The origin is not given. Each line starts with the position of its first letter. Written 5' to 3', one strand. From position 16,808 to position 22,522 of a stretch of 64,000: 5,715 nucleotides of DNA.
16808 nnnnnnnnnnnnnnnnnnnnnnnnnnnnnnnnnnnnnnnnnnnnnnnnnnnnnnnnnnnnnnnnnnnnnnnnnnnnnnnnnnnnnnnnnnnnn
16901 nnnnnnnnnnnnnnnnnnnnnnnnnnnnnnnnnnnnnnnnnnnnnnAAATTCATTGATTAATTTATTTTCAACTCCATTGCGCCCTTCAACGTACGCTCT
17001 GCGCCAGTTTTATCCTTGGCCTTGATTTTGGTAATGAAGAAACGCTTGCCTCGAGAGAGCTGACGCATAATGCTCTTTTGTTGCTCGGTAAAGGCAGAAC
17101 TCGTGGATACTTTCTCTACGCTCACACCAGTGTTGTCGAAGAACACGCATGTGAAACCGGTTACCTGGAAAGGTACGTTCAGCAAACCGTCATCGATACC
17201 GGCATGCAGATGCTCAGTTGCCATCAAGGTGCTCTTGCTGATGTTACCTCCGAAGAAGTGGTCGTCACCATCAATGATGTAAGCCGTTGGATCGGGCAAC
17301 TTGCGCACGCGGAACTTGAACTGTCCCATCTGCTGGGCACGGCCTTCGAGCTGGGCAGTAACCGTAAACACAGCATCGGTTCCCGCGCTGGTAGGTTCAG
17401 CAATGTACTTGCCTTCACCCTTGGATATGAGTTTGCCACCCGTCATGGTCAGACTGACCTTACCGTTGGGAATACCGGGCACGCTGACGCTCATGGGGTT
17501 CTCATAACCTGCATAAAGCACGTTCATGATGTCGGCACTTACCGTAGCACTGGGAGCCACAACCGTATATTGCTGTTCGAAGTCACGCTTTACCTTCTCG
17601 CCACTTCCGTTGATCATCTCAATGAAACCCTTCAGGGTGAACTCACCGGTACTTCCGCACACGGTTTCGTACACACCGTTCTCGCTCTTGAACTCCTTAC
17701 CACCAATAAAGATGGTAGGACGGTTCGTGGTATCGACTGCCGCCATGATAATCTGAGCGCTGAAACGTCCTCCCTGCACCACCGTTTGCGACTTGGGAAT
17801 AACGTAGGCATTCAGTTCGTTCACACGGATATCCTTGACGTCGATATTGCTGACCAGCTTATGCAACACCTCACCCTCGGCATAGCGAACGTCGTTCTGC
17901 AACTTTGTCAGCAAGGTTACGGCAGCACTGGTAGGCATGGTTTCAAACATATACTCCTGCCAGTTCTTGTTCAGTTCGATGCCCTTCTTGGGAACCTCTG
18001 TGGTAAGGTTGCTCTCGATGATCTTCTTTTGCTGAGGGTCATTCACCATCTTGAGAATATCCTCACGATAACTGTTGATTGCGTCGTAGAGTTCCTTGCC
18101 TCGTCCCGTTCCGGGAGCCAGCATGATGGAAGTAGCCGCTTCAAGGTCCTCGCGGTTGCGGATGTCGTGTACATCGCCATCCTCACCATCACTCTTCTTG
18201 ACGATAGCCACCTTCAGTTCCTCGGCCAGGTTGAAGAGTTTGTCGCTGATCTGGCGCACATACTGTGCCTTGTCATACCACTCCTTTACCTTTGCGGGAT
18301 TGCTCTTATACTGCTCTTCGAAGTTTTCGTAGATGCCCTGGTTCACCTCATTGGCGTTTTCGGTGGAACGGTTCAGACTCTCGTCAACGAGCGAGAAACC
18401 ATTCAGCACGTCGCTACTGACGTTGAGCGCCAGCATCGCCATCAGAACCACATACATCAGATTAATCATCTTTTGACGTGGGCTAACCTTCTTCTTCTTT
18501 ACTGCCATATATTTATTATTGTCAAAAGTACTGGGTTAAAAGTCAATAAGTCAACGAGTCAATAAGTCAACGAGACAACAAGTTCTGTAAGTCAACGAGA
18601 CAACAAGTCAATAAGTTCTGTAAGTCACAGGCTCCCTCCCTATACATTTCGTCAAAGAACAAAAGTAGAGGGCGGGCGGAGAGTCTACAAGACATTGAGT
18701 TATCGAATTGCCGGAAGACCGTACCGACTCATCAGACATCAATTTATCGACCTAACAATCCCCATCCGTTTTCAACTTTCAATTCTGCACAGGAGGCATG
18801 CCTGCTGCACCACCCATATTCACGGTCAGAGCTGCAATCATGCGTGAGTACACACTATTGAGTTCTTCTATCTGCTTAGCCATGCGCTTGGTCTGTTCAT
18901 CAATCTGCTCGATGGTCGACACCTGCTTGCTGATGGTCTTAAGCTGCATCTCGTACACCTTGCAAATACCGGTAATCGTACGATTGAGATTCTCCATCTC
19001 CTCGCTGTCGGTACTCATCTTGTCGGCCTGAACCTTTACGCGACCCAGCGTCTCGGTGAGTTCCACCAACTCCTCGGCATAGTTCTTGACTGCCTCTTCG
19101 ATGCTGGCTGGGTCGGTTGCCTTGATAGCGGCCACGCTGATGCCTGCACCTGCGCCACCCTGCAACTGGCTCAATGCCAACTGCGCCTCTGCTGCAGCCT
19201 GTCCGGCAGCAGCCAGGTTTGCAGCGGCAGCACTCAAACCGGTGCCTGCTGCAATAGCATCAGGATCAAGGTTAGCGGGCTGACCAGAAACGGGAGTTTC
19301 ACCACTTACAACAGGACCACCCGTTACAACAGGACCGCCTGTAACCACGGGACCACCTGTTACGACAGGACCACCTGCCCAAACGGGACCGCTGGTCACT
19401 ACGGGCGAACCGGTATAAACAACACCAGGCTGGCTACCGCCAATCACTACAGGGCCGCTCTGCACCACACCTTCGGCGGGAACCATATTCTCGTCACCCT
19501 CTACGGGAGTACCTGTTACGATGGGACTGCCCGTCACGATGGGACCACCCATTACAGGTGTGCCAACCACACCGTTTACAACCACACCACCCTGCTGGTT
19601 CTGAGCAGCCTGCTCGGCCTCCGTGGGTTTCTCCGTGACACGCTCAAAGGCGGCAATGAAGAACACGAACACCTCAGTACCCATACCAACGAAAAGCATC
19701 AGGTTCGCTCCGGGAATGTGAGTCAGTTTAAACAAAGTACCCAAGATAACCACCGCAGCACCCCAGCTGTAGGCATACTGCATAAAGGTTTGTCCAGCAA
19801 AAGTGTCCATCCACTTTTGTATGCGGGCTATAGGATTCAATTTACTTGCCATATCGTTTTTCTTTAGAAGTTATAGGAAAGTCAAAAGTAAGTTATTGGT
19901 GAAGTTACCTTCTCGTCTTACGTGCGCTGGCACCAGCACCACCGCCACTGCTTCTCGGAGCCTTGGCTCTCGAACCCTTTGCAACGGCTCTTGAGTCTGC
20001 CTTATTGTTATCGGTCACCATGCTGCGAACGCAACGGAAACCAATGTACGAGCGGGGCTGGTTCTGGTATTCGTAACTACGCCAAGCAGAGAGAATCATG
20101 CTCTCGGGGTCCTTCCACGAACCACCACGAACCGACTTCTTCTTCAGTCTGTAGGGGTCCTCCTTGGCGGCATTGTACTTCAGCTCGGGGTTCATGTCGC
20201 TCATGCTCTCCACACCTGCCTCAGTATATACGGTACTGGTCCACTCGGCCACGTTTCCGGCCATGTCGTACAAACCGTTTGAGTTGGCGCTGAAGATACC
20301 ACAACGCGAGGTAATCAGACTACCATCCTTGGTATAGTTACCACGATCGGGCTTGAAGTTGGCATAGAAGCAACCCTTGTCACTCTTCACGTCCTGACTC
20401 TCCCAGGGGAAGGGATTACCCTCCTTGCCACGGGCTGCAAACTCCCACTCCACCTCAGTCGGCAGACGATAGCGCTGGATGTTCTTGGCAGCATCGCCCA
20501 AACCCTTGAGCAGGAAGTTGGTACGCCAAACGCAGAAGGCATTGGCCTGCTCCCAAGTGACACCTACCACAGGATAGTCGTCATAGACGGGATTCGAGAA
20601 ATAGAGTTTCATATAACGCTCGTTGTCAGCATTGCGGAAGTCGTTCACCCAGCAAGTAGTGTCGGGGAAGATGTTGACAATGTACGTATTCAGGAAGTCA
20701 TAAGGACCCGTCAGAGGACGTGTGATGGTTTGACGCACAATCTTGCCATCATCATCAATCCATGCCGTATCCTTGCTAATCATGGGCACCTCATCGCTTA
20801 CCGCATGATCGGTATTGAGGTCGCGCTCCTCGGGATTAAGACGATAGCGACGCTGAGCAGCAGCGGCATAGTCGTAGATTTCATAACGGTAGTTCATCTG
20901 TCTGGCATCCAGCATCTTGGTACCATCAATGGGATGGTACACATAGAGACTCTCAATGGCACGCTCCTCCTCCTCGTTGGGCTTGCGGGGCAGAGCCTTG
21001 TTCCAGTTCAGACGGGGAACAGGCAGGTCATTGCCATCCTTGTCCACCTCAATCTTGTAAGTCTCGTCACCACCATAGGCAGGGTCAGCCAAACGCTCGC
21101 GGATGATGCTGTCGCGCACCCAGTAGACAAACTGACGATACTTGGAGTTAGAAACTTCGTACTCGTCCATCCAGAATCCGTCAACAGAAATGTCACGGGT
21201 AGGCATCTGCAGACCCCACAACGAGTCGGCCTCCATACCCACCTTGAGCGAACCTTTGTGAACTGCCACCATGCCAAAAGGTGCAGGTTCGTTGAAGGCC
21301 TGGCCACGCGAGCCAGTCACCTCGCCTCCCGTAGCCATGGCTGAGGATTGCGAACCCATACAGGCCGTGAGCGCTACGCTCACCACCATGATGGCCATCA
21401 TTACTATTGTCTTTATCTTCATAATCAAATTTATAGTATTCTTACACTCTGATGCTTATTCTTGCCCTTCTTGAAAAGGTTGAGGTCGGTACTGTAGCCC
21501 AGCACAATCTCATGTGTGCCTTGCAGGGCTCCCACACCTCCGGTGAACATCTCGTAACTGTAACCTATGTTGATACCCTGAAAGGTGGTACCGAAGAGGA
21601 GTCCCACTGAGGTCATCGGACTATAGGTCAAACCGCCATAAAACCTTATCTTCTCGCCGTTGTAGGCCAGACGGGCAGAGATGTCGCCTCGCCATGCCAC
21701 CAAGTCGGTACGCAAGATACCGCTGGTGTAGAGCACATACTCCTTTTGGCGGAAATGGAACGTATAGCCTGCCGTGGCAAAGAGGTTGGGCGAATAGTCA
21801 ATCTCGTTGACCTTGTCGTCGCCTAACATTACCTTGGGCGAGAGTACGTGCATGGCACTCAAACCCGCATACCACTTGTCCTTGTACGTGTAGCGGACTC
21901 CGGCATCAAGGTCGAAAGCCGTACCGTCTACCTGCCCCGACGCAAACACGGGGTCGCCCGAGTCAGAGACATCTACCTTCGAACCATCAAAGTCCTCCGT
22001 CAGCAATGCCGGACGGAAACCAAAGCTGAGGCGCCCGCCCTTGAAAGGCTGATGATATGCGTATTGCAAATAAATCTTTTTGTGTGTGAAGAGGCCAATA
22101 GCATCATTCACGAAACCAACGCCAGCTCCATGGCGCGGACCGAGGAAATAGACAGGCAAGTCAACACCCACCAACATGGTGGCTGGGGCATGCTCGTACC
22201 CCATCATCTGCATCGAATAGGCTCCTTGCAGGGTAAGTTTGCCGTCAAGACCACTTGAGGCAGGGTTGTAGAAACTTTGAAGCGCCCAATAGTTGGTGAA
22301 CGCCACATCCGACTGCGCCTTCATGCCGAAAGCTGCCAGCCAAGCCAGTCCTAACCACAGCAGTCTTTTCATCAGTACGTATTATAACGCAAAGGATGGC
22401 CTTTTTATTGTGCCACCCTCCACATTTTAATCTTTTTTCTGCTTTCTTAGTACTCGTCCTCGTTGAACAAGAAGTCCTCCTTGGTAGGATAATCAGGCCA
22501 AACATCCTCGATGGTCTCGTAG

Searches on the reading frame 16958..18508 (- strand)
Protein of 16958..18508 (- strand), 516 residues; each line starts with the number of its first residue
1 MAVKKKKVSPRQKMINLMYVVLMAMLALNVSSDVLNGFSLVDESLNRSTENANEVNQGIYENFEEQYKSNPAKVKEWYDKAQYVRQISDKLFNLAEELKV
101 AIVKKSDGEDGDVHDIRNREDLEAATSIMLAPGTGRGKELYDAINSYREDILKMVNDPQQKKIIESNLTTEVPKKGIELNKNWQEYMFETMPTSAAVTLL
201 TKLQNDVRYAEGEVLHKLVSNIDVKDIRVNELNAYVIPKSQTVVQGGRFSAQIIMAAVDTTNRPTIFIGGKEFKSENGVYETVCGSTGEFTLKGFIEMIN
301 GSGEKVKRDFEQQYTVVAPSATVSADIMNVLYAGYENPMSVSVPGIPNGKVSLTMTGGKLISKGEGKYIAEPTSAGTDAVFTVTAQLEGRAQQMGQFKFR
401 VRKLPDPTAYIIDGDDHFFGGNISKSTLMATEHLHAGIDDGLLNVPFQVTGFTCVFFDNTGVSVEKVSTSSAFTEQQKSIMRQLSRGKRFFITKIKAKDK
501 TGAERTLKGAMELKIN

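Call 84: search_protein_families(library=pfam, proteins=[window:16958-18508:-], max_evalue=0.00001)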
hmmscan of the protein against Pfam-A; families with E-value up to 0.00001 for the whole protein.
window:16958-18508:- (516 aa): 4 families
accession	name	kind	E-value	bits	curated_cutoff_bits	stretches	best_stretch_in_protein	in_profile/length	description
PF12081.13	GldM_1st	-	1.5e-68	231.1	25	1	33-221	1-194/194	GldM N-terminal domain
PF21601.3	GldM_2nd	-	4.3e-31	107.7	24.4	1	223-318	1-98/98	GldM second domain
PF21602.3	GldM_3rd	-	1.8e-30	105.5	25.2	1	320-402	1-82/82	GldM third domain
PF12080.14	GldM_4th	-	9e-29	100.9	24.6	1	405-516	1-114/114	GldM C-terminal domain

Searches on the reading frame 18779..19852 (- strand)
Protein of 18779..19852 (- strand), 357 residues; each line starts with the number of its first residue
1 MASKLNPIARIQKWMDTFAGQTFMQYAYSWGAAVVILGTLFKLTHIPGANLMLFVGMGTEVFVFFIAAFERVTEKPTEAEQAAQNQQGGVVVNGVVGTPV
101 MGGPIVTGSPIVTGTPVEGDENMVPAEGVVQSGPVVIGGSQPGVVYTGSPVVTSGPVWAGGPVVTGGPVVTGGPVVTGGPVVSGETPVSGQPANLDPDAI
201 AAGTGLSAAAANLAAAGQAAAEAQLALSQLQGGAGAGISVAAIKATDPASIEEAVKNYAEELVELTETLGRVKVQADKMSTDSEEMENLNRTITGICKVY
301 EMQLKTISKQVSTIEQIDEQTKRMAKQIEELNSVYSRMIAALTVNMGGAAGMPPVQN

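Call 84: search_protein_families(library=pfam, proteins=[window:18779-19852:-], max_evalue=0.00001)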
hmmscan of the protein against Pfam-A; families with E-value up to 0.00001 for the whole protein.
window:18779-19852:- (357 aa): 1 family
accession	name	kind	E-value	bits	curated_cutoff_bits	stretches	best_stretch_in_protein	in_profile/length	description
PF22827.1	GldL_N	-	2.4e-21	76.1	24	1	27-76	1-50/62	GldL N-terminal domain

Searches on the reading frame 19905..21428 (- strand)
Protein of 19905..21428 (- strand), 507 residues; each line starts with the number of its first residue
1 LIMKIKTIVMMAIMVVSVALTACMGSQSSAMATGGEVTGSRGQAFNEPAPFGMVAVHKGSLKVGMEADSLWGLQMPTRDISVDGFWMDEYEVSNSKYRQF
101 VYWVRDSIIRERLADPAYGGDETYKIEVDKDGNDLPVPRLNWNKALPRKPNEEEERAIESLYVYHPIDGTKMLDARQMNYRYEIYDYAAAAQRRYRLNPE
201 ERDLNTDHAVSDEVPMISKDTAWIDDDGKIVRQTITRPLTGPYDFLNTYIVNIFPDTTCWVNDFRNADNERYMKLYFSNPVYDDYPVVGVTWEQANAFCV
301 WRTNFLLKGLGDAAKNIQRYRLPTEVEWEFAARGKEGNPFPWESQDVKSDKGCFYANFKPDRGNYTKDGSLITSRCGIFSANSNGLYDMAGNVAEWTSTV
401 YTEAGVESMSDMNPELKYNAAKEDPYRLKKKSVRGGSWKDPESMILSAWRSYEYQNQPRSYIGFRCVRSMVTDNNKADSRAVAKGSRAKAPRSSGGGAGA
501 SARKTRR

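Call 85: search_protein_families(library=pfam, proteins=[window:19905-21428:-], max_evalue=0.00001)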
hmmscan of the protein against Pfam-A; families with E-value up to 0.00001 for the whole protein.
window:19905-21428:- (507 aa): 1 family
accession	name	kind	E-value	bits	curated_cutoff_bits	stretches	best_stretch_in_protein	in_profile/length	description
PF03781.23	FGE-sulfatase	-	1.8e-46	159.3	23.3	2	256-468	62-255/255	Sulfatase-modifying factor enzyme 1-like domain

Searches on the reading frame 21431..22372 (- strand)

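Call 85: search_protein_families(library=pfam, proteins=[window:21431-22372:-], max_evalue=0.00001)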
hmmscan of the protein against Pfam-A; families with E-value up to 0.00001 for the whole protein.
window:21431-22372:- (313 aa): 2 families
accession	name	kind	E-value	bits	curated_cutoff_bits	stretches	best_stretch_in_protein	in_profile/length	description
PF11751.14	PorP_SprF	-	9.1e-49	166.9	22.3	1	18-293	2-273/273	Type IX secretion system membrane protein PorP/SprF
PF13729.12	TraF_2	-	4.5e-06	26.5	25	0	102-205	143-240/264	F plasmid transfer operon, TraF, protein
